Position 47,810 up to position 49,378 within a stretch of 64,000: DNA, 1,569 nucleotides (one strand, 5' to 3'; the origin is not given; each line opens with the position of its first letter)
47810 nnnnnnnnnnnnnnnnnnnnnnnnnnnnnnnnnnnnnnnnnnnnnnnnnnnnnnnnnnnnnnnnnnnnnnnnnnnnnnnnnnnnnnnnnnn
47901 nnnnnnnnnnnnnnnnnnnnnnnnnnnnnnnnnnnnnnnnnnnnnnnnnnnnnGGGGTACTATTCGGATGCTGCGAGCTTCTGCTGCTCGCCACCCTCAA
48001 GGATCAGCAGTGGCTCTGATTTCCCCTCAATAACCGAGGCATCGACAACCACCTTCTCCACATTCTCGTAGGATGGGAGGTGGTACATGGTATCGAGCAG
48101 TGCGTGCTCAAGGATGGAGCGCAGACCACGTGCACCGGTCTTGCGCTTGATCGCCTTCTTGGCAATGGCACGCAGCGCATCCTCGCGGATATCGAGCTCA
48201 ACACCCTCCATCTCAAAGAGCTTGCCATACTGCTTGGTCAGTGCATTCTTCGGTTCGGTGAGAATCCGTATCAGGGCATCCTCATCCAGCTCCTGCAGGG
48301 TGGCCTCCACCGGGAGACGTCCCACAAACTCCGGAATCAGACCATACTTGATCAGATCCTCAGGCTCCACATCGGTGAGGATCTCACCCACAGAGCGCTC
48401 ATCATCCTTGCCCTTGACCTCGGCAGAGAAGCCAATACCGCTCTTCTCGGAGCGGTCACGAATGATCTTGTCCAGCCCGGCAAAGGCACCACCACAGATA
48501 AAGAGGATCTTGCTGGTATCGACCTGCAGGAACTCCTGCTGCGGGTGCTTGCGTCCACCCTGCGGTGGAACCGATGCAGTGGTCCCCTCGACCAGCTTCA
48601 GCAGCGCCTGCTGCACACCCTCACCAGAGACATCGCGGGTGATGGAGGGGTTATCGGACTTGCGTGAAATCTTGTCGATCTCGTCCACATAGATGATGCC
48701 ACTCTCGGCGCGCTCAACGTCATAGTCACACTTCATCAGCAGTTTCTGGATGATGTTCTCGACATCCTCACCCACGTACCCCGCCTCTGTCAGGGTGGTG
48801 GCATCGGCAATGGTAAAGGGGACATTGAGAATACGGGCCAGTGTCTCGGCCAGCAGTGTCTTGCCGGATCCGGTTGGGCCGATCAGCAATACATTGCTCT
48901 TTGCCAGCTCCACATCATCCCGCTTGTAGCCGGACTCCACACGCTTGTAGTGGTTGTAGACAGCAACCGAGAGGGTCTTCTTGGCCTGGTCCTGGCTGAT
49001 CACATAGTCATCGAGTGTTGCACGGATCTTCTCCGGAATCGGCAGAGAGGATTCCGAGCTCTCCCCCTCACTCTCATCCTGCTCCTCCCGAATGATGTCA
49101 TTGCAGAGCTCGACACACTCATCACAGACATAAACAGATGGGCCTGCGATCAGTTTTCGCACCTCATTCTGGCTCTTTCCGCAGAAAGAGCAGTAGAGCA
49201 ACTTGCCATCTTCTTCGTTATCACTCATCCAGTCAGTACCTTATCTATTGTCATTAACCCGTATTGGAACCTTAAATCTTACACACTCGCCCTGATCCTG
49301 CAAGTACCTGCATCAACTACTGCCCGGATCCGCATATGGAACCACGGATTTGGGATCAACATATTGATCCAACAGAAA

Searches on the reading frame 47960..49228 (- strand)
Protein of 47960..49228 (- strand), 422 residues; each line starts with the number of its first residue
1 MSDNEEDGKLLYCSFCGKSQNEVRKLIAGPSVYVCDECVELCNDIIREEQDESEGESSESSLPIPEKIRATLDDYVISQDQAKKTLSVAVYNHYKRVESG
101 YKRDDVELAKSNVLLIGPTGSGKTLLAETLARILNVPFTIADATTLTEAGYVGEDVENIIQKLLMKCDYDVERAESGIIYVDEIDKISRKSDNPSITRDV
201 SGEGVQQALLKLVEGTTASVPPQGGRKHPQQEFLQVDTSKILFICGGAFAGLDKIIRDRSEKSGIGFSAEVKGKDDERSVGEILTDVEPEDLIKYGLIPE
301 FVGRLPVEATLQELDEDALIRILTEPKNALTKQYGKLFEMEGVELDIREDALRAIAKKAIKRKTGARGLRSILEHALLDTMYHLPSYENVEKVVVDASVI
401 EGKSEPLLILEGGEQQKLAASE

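Call 16: search_protein_families(library=pfam, proteins=[window:47960-49228:-], max_evalue=0.001)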
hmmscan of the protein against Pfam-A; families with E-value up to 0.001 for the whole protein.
window:47960-49228:- (422 aa): 11 families
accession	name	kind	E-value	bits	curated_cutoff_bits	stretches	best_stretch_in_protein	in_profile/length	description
PF07724.20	AAA_2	-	6.7e-33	114.5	27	1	110-307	3-165/166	AAA domain (Cdc48 subfamily)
PF06689.19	zf-C4_ClpX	-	3.9e-20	71.9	27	1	12-48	2-39/39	ClpX C4-type zinc finger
PF00004.35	AAA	-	1.1e-15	58.6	21.2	1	113-245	1-106/131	ATPase family associated with various cellular activities (AAA)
PF10431.15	ClpB_D2-small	-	8.6e-12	45.4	21.9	1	314-391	1-74/81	C-terminal, D2-small domain, of ClpB protein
PF07728.20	AAA_5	-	4e-07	30.6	22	1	112-189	1-80/139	AAA domain (dynein-related subfamily)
PF05496.18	RuvB_N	-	1e-05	25.8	27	1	71-190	5-99/159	Holliday junction DNA helicase RuvB P-loop domain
PF01078.27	Mg_chelatase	-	2.4e-05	24.3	20.3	1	111-135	23-47/207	Magnesium chelatase, subunit ChlI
PF00493.29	MCM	-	9e-05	22.1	23.3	1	66-191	16-137/224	MCM P-loop domain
PF13401.12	AAA_22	-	0.00011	22.9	27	1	110-171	5-79/130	AAA domain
PF14532.12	Sigma54_activ_2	-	0.00074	20.2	25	0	108-190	19-84/138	Sigma-54 interaction domain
PF00158.32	Sigma54_activat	-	0.00075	19.7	20.2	0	106-131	18-43/168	Sigma-54 interaction domain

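Call 76: list_cluster_members(proteins=[window:47963-49228:-, window:60123-61448:+, window:23541-24647:-, window:26787-28067:+])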
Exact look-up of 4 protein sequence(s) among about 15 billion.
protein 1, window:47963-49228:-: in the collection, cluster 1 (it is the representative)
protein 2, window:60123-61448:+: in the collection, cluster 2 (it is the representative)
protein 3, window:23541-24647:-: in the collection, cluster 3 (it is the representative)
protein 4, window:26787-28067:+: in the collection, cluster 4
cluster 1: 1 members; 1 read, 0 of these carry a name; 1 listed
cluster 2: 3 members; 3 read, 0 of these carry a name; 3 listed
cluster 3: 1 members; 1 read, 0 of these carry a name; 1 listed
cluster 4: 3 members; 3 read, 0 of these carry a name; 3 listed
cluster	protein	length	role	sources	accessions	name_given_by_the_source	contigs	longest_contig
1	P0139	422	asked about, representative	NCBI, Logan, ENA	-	-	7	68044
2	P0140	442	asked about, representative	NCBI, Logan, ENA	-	-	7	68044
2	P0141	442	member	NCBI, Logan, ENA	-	-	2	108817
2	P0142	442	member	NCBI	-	-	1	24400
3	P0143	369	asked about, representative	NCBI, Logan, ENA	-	-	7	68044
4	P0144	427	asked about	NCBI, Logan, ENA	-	-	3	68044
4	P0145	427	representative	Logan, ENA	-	-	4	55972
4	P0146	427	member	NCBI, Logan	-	-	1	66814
